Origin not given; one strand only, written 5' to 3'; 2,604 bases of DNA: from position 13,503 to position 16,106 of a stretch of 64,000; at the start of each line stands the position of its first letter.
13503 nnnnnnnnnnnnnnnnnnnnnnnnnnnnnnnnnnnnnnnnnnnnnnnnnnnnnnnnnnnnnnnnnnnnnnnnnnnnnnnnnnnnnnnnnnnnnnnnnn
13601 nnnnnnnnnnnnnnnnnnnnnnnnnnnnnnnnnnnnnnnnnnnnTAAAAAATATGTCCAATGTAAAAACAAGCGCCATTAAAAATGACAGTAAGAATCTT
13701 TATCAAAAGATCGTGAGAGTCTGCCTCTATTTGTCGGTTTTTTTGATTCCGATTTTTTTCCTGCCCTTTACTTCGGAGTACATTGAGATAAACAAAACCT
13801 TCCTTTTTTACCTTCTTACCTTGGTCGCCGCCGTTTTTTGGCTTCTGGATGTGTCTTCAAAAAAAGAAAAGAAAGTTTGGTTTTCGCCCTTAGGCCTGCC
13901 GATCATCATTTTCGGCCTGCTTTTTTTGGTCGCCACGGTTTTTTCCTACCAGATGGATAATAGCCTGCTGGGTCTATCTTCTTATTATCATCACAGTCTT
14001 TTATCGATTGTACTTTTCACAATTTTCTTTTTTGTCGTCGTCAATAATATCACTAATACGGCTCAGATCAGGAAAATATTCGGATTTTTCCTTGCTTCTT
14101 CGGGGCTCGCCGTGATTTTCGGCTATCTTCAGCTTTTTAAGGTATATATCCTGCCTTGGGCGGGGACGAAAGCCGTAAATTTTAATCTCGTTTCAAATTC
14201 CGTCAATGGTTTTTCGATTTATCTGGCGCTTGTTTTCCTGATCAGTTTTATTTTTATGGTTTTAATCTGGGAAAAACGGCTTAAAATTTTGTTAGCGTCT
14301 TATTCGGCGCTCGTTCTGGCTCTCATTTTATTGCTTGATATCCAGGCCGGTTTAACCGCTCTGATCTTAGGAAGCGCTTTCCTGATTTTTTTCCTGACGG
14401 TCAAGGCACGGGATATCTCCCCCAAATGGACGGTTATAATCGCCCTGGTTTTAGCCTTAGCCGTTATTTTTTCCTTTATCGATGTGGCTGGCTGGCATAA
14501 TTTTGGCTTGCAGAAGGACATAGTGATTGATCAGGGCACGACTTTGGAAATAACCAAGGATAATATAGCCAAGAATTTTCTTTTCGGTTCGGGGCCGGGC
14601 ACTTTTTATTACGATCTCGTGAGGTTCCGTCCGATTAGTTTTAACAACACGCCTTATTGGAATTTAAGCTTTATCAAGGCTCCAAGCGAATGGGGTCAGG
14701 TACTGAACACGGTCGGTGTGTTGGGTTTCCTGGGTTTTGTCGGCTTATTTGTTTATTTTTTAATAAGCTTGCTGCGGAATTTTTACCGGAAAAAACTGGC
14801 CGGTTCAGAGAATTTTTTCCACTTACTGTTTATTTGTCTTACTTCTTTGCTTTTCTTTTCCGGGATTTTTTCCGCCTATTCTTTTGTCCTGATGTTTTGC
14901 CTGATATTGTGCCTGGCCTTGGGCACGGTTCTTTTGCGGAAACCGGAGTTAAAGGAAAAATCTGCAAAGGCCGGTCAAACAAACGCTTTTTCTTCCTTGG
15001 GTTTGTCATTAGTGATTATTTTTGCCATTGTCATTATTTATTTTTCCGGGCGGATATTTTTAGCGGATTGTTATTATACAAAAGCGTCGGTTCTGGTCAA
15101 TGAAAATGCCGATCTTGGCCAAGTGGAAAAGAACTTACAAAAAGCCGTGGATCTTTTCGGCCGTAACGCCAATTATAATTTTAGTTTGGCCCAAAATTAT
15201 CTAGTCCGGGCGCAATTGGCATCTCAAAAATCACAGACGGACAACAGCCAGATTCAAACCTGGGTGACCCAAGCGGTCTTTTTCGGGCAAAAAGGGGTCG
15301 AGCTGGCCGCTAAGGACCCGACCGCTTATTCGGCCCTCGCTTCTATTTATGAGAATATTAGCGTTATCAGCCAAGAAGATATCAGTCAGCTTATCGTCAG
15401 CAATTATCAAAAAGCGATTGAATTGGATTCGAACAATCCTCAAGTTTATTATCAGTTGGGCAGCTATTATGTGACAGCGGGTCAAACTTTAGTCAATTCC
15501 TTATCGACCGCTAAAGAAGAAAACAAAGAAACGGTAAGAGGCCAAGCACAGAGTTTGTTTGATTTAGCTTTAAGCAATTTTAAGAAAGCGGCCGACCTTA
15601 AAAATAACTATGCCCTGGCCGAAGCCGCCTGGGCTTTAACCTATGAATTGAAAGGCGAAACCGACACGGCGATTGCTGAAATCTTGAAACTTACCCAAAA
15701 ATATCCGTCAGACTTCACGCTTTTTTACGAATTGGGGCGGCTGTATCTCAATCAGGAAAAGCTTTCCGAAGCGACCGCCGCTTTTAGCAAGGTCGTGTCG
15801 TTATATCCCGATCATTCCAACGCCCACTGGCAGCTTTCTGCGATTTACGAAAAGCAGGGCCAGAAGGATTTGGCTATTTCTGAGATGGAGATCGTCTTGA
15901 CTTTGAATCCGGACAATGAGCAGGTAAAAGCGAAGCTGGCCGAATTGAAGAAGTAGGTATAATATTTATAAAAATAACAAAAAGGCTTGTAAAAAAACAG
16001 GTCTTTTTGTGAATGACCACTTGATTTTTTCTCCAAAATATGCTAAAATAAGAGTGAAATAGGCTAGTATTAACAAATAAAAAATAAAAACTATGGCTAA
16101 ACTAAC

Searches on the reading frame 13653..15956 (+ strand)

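Call 22: search_protein_families(library=pfam, proteins=[window:13653-15956:+], max_evalue=0.001)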
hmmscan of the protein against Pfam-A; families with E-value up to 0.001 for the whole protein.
window:13653-15956:+ (767 aa): 9 families
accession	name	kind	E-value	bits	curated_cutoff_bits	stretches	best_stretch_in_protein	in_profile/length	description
PF13431.12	TPR_17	-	8.3e-14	51.1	24.4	1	585-612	2-29/34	Tetratricopeptide repeat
PF07719.23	TPR_2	-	6.8e-12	45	27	1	690-721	3-34/34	Tetratricopeptide repeat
PF13428.12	TPR_14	-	7.3e-12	45.2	23.5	0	723-765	2-44/44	Tetratricopeptide repeat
PF13414.12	TPR_11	-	9.5e-12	44.9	26.8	1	584-606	16-38/42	TPR repeat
PF13181.12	TPR_8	-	8.5e-10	38.5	25.7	0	690-721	3-34/34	Tetratricopeptide repeat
PF13174.12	TPR_6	-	3.7e-09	37.1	26.3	0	691-721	3-33/33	Tetratricopeptide repeat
PF14559.12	TPR_19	-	6e-09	36.5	25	1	701-765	4-68/68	Tetratricopeptide repeat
PF13432.12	TPR_16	-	3.3e-07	31.1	32.7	1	692-755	1-64/65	Tetratricopeptide repeat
PF00515.34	TPR_1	-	6.3e-07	29.4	27.8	0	691-721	4-34/34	Tetratricopeptide repeat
